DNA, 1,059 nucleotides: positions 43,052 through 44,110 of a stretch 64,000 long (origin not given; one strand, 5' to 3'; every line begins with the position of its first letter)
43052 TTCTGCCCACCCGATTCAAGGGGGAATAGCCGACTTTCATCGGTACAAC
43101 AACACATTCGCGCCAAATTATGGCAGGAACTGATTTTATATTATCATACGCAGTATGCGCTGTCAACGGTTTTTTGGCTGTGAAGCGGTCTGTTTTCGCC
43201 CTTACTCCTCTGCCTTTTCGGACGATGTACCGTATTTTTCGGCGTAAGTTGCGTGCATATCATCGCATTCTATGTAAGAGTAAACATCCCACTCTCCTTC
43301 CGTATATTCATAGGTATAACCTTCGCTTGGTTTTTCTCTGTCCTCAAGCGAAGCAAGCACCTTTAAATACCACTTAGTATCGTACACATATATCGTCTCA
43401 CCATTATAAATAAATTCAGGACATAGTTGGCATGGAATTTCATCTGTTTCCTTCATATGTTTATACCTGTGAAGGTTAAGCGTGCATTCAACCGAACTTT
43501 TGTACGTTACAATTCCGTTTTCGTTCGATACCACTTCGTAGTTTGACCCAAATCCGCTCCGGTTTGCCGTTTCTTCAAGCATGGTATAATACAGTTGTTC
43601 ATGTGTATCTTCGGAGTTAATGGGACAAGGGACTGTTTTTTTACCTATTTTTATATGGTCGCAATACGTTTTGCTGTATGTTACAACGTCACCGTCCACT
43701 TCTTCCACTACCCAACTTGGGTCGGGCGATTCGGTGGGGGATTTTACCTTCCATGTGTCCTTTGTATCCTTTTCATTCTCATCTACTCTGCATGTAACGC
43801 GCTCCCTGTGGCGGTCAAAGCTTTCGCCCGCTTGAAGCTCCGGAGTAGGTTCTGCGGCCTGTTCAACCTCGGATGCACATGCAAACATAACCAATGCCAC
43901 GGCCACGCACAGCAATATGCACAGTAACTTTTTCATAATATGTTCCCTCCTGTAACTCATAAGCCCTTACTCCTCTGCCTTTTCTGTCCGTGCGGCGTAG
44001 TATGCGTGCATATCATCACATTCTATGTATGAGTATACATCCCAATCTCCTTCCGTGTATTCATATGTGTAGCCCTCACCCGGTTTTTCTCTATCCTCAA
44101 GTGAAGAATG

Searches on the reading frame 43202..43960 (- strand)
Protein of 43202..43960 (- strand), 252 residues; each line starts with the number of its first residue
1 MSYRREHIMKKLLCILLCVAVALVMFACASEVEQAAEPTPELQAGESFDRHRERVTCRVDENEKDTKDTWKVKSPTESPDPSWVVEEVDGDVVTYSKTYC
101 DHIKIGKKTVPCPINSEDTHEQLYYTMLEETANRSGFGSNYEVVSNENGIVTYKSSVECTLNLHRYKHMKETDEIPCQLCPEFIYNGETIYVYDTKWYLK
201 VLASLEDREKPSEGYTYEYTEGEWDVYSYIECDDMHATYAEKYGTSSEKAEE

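Call 5: search_protein_families(library=pfam, max_evalue=1, proteins=[window:43202-43960:-])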
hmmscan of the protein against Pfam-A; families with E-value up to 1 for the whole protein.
window:43202-43960:- (252 aa): 2 families
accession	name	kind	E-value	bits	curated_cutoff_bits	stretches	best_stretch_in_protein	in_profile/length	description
PF16342.10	DUF4972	-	0.038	14.3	28.8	1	7-61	5-59/128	Domain of unknown function (DUF4972)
PF20517.3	TMEM127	-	0.1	13.1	25.3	1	5-40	44-79/113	Transmembrane protein 127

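Call 6: search_protein_families(library=ncbifam, max_evalue=1, proteins=[window:43202-43960:-])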
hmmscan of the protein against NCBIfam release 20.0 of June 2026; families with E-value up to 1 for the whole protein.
window:43202-43960:- (252 aa): 1 family
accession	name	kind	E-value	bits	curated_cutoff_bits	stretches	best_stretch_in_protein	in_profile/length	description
TIGR04429.1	Phr_nterm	subfamily_domain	0.97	10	25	0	9-24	1-16/28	Phr family secreted Rap phosphatase inhibitor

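Call 32: search_protein_families(library=padloc, max_evalue=0.1, proteins=[window:43202-43936:-])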
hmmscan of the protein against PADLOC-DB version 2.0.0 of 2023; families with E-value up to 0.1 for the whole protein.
window:43202-43936:- (244 aa): 0 families

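Call 35: search_protein_representatives(alignment_id=A4)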
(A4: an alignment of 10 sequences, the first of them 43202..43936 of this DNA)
Query: 10 sequences, 252 profile positions. Proteins with E-value up to 0.001 (for the whole library): 24; up to 1e-10: 14; up to 1e-30: 9. The best 24 are listed.
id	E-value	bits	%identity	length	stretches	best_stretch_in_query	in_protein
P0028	2.7e-104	364.4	-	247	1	1-252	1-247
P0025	4.4e-90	317.9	-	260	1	1-233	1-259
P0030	1.0e-83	297.0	-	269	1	1-236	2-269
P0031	2.7e-69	249.7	-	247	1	1-244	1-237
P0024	5.0e-64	232.5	-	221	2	47-231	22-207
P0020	2.2e-53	197.6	-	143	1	1-147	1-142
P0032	1.5e-35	139.2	-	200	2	1-116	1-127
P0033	9.5e-35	136.6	-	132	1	1-123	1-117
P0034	2.0e-31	125.7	-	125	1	4-111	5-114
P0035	2.6e-21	92.6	-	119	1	2-110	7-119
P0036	1.1e-15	74.2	-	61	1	192-252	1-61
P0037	7.2e-14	68.2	-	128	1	132-247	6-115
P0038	5.6e-13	65.3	-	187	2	27-110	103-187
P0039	2.9e-12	62.9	-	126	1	1-82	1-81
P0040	8.1e-08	48.4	-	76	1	16-75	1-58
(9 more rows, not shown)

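Call 38: find_homologous_proteins(query=A4, max_evalue=0.001)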
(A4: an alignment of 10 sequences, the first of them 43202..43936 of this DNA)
Query A4 (10 sequences) (244 aa, profile of the alignment): 15 proteins with E <= 0.001 among 8000 candidates.
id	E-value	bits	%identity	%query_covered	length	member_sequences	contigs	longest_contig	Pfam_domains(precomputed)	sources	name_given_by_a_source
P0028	8.6e-104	364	54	93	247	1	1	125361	-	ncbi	-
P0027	4.1e-102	359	100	100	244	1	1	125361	-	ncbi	-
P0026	6.2e-90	319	39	82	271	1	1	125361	-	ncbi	-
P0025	1.4e-89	318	36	92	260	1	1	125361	-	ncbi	-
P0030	3.2e-83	297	32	93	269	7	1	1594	-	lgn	-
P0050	3.5e-72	261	38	92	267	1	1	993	-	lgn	-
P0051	2.1e-70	255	43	99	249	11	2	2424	-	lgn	-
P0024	1.6e-63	233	45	49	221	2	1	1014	-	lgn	-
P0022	6.4e-53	198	38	32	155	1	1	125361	-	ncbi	-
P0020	6.9e-53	198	39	38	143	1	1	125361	-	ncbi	-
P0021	1.7e-52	196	47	31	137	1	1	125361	-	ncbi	-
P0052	3.4e-50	189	48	31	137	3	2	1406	-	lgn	-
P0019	5.7e-49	185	42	39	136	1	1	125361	-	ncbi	-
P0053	2.6e-32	130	47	32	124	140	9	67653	-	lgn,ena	-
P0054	4.4e-30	123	37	41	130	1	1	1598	-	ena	-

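Call 40: find_encoding_contigs(protein=P0053, flank=10000, max_places=4)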
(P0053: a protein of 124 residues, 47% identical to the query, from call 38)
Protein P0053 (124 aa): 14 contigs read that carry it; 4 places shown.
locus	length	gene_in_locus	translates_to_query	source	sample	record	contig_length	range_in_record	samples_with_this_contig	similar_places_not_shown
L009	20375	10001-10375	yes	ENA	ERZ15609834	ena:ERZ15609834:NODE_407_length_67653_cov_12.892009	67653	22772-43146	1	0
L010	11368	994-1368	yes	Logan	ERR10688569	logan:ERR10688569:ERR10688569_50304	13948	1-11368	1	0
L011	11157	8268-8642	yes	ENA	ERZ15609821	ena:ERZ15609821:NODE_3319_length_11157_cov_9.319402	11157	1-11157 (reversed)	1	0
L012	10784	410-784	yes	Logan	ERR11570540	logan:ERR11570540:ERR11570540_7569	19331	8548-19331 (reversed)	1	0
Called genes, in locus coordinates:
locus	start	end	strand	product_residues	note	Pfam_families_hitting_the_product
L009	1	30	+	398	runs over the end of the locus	PF02491:SHS2_FTSA, PF06723:MreB_Mbl (faint), PF14450:FtsA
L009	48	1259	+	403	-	PF00091:Tubulin, PF12327:FtsZ_C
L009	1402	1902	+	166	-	PF18927:CrtO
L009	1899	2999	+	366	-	PF06925:MGDG_synth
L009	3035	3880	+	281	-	PF03419:Peptidase_U4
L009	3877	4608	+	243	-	PF04542:Sigma70_r2, PF04545:Sigma70_r4, PF01381:HTH_3 (weak)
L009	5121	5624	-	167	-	PF13238:AAA_18 (faint), PF13671:AAA_33 (weak)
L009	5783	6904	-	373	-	PF00248:Aldo_ket_red, PF13183:Fer4_8 (weak), PF13187:Fer4_9, PF13534:Fer4_17 (weak)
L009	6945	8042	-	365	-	PF02746:MR_MLE_N, PF13378:MR_MLE_C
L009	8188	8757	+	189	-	PF04260:DUF436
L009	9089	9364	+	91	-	PF13451:zf_Tbcl, PF23477:zf_Tbcl_2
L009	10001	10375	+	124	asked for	-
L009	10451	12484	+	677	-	PF02687:FtsX (faint), PF12704:MacB_PCD (weak)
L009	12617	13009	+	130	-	PF01475:FUR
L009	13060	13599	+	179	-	PF00210:Ferritin (weak), PF02915:Rubrerythrin, PF23458:DUF7130 (faint), PF21349:RUBY_RBDX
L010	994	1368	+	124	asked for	-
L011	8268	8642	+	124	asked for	-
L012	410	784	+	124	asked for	-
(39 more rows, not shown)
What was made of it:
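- Lipoprotein P0053->permease (call 40).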

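Call 45: predict_structure(alignment_id=A6)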
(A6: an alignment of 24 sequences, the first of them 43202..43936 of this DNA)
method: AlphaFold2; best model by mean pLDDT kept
length: 244 residues; sequences in the alignment: 24
mean_pLDDT: 89.1   pTM: 0.65
mean pLDDT of the five models: 89.1, 88.9, 87.5, 84.2, 83.9
residues with pLDDT >= 90: 158; 70-90: 65; 50-70: 19; < 50: 2
segments of 3 or more residues with pLDDT < 50: none
pLDDT, mean of each block of 10 residues (from residue 1): 87 83 63 85 97 97 93 92 96 96 89 94 90 94 91 78 95 91 96 90 93 96 93 75 49
secondary structure, 60 per line:
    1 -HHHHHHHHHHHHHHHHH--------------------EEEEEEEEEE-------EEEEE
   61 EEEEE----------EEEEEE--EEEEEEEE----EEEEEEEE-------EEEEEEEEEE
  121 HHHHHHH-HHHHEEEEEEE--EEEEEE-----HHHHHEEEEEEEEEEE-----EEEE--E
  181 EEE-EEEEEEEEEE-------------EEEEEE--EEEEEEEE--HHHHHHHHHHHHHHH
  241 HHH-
elements in order: H2-18 E39-48 E56-65 E76-81 E84-91 E96-103 E111-120 H121-127 H129-132 E133-139 E142-147 H153-157 E158-168 E174-177 E180-183 E185-194 E208-213 E216-223 H226-243

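Call 48: fold_search(model_id=the predicted structure, library=pdb)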
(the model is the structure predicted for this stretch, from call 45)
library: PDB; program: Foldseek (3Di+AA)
matches with E <= 10: 250; with E <= 0.001: 0
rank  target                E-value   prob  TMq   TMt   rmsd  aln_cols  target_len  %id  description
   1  11qf_B                3.2e-01  0.15  0.15  0.13  16.6       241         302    4  I-PnoMI with solubilizing mutations (released 2026-03-25)
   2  11qf_A                6.7e-01  0.10  0.15  0.13  17.1       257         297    5  I-PnoMI with solubilizing mutations (released 2026-03-25)
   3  5vl7_B                7.0e-01  0.02  0.08  0.05  24.6       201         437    8  PCSK9 complex with Fab33 (released 2017-08-16)
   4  3mxa_A                8.2e-01  0.20  0.16  0.14  18.0       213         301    6  Molecular basis of engineered meganuclease targeting of the endogenous human RAG1 locus (released 2010-10-06)
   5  4tw1_H                8.2e-01  0.06  0.14  0.12  22.3       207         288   10  Crystal structure of the octameric pore complex of the Staphylococcus aureus Bi-component Toxin LukGH (released 2014-11-12)
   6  5e67_A                8.7e-01  0.10  0.15  0.13  16.5       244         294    7  K103A/K262A double mutant of I-SmaMI (released 2016-01-13)
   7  5e5s_A                8.7e-01  0.10  0.15  0.12  15.7       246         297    6  I-SmaMI K103A mutant (released 2016-01-13)
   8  9n81_B                8.7e-01  0.02  0.11  0.06  29.4       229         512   14  A gap-filling complex with Pol mu engaged in the NHEJ Pathway (released 2025-04-23)
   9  1mow_G                9.1e-01  0.21  0.16  0.16  13.5       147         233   10  E-DreI (released 2002-11-29)
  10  4z1z_B                9.1e-01  0.10  0.15  0.13  15.8       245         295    6  Crystal Structure of Meganuclease I-SmaMI Bound to Uncleaveable DNA with a TTCT Central Four (released 2016-03-30)
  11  5e5p                  9.6e-01  0.12  0.17  0.14  16.8       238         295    6  Wild type I-SmaMI in the space group of C121 (released 2016-01-13)
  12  4yit_D                1.1e+00  0.08  0.14  0.13  16.0       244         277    7  Crystal Structure of LAGLIDADG Meganuclease I-AabMI Bound to Uncleaved DNA (released 2016-03-23)
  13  7z6o_B                1.1e+00  0.02  0.11  0.06  29.6       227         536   14  X-Ray studies of Ku70/80 reveal the binding site for IP6 (released 2023-08-30)
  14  6g57_A                1.2e+00  0.18  0.13  0.31  17.8       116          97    7  Structure of the H1 domain of human KCTD8 (released 2019-03-20)
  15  3h9x_A                1.2e+00  0.13  0.13  0.23  14.9        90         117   13  Crystal Structure of the PSPTO_3016 protein from Pseudomonas syringae, Northeast Structural Genomics Consortium Target (released 2009-05-19)
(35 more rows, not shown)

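Call 64: find_encoding_contigs(protein=P0032, flank=8000, max_places=3)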
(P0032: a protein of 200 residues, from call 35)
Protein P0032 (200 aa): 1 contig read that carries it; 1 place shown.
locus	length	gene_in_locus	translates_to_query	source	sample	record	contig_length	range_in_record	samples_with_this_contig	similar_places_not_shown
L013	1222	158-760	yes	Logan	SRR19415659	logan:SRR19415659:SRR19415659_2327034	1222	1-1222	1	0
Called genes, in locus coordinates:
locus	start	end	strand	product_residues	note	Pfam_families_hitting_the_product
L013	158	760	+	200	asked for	-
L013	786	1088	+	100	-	-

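Call 65: find_encoding_contigs(protein=P0035, flank=8000, max_places=3)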
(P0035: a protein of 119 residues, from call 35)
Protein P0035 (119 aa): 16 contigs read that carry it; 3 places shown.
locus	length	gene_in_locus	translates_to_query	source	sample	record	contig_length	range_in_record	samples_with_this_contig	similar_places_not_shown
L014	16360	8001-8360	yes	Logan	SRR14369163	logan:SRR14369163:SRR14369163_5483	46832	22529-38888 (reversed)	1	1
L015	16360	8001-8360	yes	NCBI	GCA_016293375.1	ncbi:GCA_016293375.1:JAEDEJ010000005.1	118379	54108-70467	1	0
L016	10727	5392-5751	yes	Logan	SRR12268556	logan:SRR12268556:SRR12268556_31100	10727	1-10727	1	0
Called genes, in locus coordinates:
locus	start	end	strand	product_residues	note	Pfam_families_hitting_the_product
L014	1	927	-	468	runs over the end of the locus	PF01554:MatE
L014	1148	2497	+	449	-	PF05496:RuvB_N, PF00004:AAA, PF13173:AAA_14 (weak), PF16193:AAA_assoc_2, PF12002:MgsA_C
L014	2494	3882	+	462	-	PF01523:PmbA_TldD_1st, PF19290:PmbA_TldD_2nd, PF19289:PmbA_TldD_3rd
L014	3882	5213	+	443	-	PF01523:PmbA_TldD_1st, PF19290:PmbA_TldD_2nd, PF19289:PmbA_TldD_3rd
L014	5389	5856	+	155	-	PF02559:CarD_TRCF_RID, PF21095:CarD_C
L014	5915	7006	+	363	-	PF27675:YCF81_N, PF01850:PIN, PF01938:TRAM (weak)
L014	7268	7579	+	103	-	PF04397:LytTR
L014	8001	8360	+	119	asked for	-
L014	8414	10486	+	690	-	PF12704:MacB_PCD (weak), PF02687:FtsX (weak)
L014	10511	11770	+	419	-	-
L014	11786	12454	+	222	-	PF00005:ABC_tran, PF13304:AAA_21 (faint), PF02463:SMC_N (weak)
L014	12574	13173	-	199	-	PF12822:ECF_trnsprt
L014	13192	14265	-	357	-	PF00291:PALP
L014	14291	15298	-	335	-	PF00296:Bac_luciferase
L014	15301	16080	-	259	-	PF01996:F420_ligase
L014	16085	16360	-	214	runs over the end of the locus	PF01210:NAD_Gly3P_dh_N (weak), PF03446:NAD_binding_2 (weak), PF03807:F420_oxidored, PF10727:Rossmann-like (faint)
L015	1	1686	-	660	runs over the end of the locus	PF06808:DctM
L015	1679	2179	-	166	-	PF08905:DUF1850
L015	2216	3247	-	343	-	PF12974:Phosphonate-bd, PF16868:NMT1_3, PF09084:NMT1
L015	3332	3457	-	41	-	-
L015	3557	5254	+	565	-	PF07694:5TM-5TMR_LYT, PF06580:His_kinase, PF02518:HATPase_c, PF13581:HATPase_c_2 (weak)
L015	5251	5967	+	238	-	PF00072:Response_reg, PF04397:LytTR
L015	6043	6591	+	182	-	PF04542:Sigma70_r2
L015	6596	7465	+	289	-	-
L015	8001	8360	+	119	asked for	-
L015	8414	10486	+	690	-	PF12704:MacB_PCD (weak), PF02687:FtsX (weak)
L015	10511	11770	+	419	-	PF02687:FtsX (weak)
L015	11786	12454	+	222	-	PF00005:ABC_tran, PF13304:AAA_21 (faint), PF02463:SMC_N (weak)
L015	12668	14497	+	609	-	PF01011:PQQ (weak), PF13570:Beta-prop_ACSF4, PF13360:PQQ_2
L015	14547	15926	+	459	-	PF01235:Na_Ala_symp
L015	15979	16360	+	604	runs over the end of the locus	PF13167:GTP-bdg_N, PF16360:GTP-bdg_M, PF01926:MMR_HSR1, PF19275:HflX_C (weak)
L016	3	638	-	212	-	?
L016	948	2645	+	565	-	PF07694:5TM-5TMR_LYT, PF06580:His_kinase, PF02518:HATPase_c, PF13581:HATPase_c_2 (weak)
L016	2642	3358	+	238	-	PF00072:Response_reg, PF04397:LytTR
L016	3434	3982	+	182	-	PF04542:Sigma70_r2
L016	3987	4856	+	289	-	-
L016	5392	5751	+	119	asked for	-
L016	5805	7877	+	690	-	PF12704:MacB_PCD (weak), PF02687:FtsX (weak)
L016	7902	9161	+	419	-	PF02687:FtsX (weak)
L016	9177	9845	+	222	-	PF00005:ABC_tran, PF13304:AAA_21 (faint), PF02463:SMC_N (weak)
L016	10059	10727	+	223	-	?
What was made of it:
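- Lipoprotein P0035->690-aa permease->419-aa FtsX protein->ABC ATPase (call 65).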

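Call 66: find_encoding_contigs(protein=P0033, flank=8000, max_places=3)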
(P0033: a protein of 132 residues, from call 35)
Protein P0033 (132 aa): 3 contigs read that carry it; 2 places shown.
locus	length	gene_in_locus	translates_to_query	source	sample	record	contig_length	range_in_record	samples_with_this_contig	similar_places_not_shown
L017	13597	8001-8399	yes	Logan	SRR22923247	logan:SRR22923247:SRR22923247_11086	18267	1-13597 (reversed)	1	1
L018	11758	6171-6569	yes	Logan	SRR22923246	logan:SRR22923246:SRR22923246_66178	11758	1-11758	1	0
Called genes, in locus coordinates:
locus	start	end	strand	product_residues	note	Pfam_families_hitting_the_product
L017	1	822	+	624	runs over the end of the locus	PF00664:ABC_membrane, PF02463:SMC_N (faint), PF00005:ABC_tran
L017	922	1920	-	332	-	PF13379:NMT1_2, PF09084:NMT1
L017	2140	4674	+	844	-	PF00403:HMA, PF00122:E1-E2_ATPase, PF00702:Hydrolase, PF00403:HMA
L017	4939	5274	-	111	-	-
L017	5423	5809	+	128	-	-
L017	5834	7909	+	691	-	PF12704:MacB_PCD (weak), PF02687:FtsX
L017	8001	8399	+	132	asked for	-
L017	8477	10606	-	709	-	PF01138:RNase_PH, PF03725:RNase_PH_C, PF03726:PNPase, PF01138:RNase_PH, PF00013:KH_1, PF00575:S1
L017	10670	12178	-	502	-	PF00535:Glycos_transf_2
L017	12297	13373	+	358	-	PF00871:Acetate_kinase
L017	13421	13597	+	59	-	?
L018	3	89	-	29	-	?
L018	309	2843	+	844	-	PF00403:HMA, PF00122:E1-E2_ATPase, PF00702:Hydrolase, PF00403:HMA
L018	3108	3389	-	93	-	-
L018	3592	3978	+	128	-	-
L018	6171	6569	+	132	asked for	-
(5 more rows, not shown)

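Call 70: search_protein_families(library=ncbifam, max_evalue=0.001, proteins=[L015:11786-12454:+, L015:10511-11770:+, L015:8414-10486:+, L015:6596-7465:+, L015:6043-6591:+])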
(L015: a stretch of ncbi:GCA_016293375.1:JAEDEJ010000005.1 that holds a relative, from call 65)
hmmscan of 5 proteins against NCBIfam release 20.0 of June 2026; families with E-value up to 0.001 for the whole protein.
L015:11786-12454:+ (222 aa): 191 families (the best 25 are shown)
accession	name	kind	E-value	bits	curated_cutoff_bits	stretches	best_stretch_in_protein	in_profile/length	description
TIGR02211.1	LolD_lipo_ex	equivalog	2.9e-55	187.2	307.75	1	3-220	1-220/221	lipoprotein-releasing ABC transporter ATP-binding protein LolD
TIGR03608.1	L_ocin_972_ABC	subfamily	1.4e-53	181.4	254.85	1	15-214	6-206/206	putative bacteriocin export ABC transporter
NF007826.0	PRK10535.1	equivalog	1.1e-50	172.6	966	1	2-221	3-223/648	macrolide ABC transporter ATP-binding protein/permease MacB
TIGR02673.1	FtsE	equivalog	6.9e-50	169.7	264.85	1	4-217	2-213/214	cell division ATP-binding protein FtsE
NF008639.0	PRK11629.1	equivalog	1.1e-47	162.5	360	1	3-222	6-227/234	lipoprotein-releasing ABC transporter ATP-binding protein LolD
TIGR02982.1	heterocyst_DevA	subfamily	4.4e-47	160.5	295.8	1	5-219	3-219/220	ABC exporter ATP-binding subunit, DevA family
TIGR04521.1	ECF_ATPase_2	equivalog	7.2e-47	159.8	330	1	5-221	2-225/279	energy-coupling factor transporter ATPase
NF007879.0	PRK10584.1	equivalog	8.7e-47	159.7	336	1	8-222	8-227/228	putative ABC transporter ATP-binding protein YbbA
TIGR03265.1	PhnT2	equivalog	3.6e-44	151.4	457.7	1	14-218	11-212/353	putative 2-aminoethylphosphonate ABC transporter ATP-binding protein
NF038007.1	ABC_ATP_DarD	equivalog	3.6e-44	150.8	375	1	5-219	3-218/218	darobactin export ABC transporter ATP-binding protein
TIGR01186.1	proV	subfamily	4.6e-44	151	326.6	1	21-220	7-209/363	betaine/proline/choline family ABC transporter ATP-binding protein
NF040933.2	ABC_arch_GlcV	equivalog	9.8e-44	149.7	450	1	5-219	4-220/357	glucose ABC transporter ATP-binding protein GlcV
TIGR02315.1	ABC_phnC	equivalog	4.9e-43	147.3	266.1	1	4-220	2-225/243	phosphonate ABC transporter ATP-binding protein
TIGR04520.1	ECF_ATPase_1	equivalog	6.3e-43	147.1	315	1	5-221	2-216/269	energy-coupling factor transporter ATPase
TIGR01187.1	potA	subfamily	6.9e-41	140.4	355.6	1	38-220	1-180/325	polyamine ABC transporter ATP-binding protein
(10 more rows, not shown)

L015:10511-11770:+ (419 aa): 0 families

L015:8414-10486:+ (690 aa): 0 families

L015:6596-7465:+ (289 aa): 0 families

L015:6043-6591:+ (182 aa): 27 families (the best 25 are shown)
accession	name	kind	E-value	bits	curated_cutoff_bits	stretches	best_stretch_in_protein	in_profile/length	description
TIGR02937.1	sigma70-ECF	superfamily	6.6e-17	61.6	42.9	1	9-163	2-162/165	sigma-70 family RNA polymerase sigma factor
TIGR02985.1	Sig70_bacteroi1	subfamily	2e-16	60.7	126.4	1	11-157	4-153/162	RNA polymerase sigma-70 factor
NF053879.1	RNAPolSigSigVBac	equivalog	1.4e-09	37.9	190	1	7-158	3-147/160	RNA polymerase sigma factor SigV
TIGR02983.1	SigE-fam_strep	subfamily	2.8e-08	33.8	141.55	1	6-166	4-158/162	SigE family RNA polymerase sigma factor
NF008888.0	PRK11922.1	equivalog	2.4e-07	30.6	204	1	10-166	32-196/231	RNA polymerase sigma factor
NF058625.1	sigma_PG0214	equivalog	3.6e-07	30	130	1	9-169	5-164/170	GFO_1088 family ECF-type sigma factor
TIGR02954.1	Sig70_famx3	hypoth_equivalog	3.9e-07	30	188.5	1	10-165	18-166/170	RNA polymerase sigma-70 factor, TIGR02954 family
NF009166.1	PRK12513.1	equivalog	5.1e-07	29.6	206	1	16-155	30-175/193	RNA polymerase sigma factor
NF006930.0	PRK09415.1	subfamily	5.2e-07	29.7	198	1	8-166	16-175/179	RNA polymerase factor sigma C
NF009191.0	PRK12539.1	subfamily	5.6e-07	29.3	171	1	31-169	48-182/185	sigma-70 family RNA polymerase sigma factor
NF005448.0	PRK07037.1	equivalog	7.5e-07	28.9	190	1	7-146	11-151/186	RNA polymerase factor sigma-70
NF007225.0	PRK09643.1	equivalog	7.9e-07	29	190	1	12-166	31-182/204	RNA polymerase sigma factor SigM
NF041236.1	CAS_III-E_sigma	exception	1.9e-06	28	100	1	16-164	33-202/206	type III-E CRISPR-associated RpoE-like sigma factor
NF009164.0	PRK12511.1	equivalog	2.1e-06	27.4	185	1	28-163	24-156/182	RNA polymerase sigma factor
TIGR02943.1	Sig70_famx1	hypoth_equivalog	4.4e-06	26.6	162.2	1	20-79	14-73/188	RNA polymerase sigma-70 factor, TIGR02943 family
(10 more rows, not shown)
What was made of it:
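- On Type VII ABC transporter permease (MacB/FtsX/LolC fold): Present in the operon of L014-L016 (calls 65, 70).
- Closest known: Type VII ABC systems with a dedicated extracytoplasmic partner. Same: In one relative the operon adds a second FtsX permease and a LolD/MacB/FtsE-type ATPase (calls 65, 70).
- Closest known: LolCDE lipoprotein extractor. Same: Two different FtsX-type permeases (N-terminal TM helix plus C-terminal FtsX domain) plus a LolD-like ATPase, with LolD the best NCBIfam hit at 2.9e-55 (call 70).
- The ATPase scores best against LolD, the Lcn972-group ABC, MacB and FtsE models (call 70). The relative's ATPase has the Lcn972-group ABC model as its second-best hit (1.4e-53, call 70).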

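Call 71: search_solved_structures(query=L015:11786-12454:+, max_evalue=1e-20)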
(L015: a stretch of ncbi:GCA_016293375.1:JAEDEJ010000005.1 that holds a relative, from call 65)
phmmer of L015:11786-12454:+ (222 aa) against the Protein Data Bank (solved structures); distinct sequences matched with E-value up to 1e-20: 225 (the best 60 are shown).
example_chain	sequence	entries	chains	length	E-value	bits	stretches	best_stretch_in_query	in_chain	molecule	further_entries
7niu_A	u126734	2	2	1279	6.1e-50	172.9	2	4-222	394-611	Isoform 2 of Phosphatidylcholine translocator ABCB4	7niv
6s7p_A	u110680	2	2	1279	4.2e-49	170.1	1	4-222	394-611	Phosphatidylcholine translocator ABCB4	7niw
8wd9_D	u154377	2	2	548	4.3e-49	170.1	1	21-221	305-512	Probable dipeptide-transport ATP-binding protein ABC transporter DppD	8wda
8wdb_D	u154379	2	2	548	2.9e-48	167.4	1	21-221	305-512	Probable dipeptide-transport ATP-binding protein ABC transporter DppD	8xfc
6q81_A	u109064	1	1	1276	1.4e-47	165.2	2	4-221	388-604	P-glycoprotein (ABCB1)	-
6ujt_A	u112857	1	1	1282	1.4e-47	165.1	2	4-221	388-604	ATP-dependent translocase ABCB1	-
5kpi_A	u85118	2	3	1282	1.4e-47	165.1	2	4-221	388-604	Multidrug resistance protein 1A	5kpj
4m2s_A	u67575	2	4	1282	1.4e-47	165.1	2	4-221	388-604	Multidrug resistance protein 1A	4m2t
6ujp_A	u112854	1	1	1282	1.4e-47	165.1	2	4-221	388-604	ATP-dependent translocase ABCB1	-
6ujs_A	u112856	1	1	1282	1.4e-47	165.1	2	4-221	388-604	ATP-dependent translocase ABCB1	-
6ujr_A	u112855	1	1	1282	1.4e-47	165.1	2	4-221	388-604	ATP-dependent translocase ABCB1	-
4m1m_A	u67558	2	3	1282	1.4e-47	165.1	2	4-221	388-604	Multidrug resistance protein 1A | ATP-dependent translocase ABCB1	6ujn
6ujw_A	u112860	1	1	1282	1.4e-47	165.1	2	4-221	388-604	ATP-dependent translocase ABCB1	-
4ksb_A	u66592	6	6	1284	1.4e-47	165.1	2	4-221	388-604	Multidrug resistance protein 1A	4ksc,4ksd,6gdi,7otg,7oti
3g60_A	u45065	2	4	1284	1.4e-47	165.1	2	4-221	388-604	Multidrug resistance protein 1a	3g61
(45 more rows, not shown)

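Call 75: search_solved_structures(query=A6, max_evalue=10)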
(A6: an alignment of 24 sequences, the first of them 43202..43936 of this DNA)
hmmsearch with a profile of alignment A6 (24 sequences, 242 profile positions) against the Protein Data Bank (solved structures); distinct sequences matched with E-value up to 10: 5.
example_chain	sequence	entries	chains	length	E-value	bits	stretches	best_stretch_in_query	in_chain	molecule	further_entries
8x8h_A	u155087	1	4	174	0.2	14.4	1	26-50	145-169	Pectate disaccharide-lyase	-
4u6b_A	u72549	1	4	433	0.33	13.7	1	11-53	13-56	Conserved hypothetical lipoprotein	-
8w97_A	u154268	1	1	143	0.69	12.7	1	137-217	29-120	De novo design protein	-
4i9x_A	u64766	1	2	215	1.1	12.1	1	71-93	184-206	Protein UL141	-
5ot1_A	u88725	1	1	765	3.3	10.5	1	2-51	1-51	Pullulanase type II, GH13 family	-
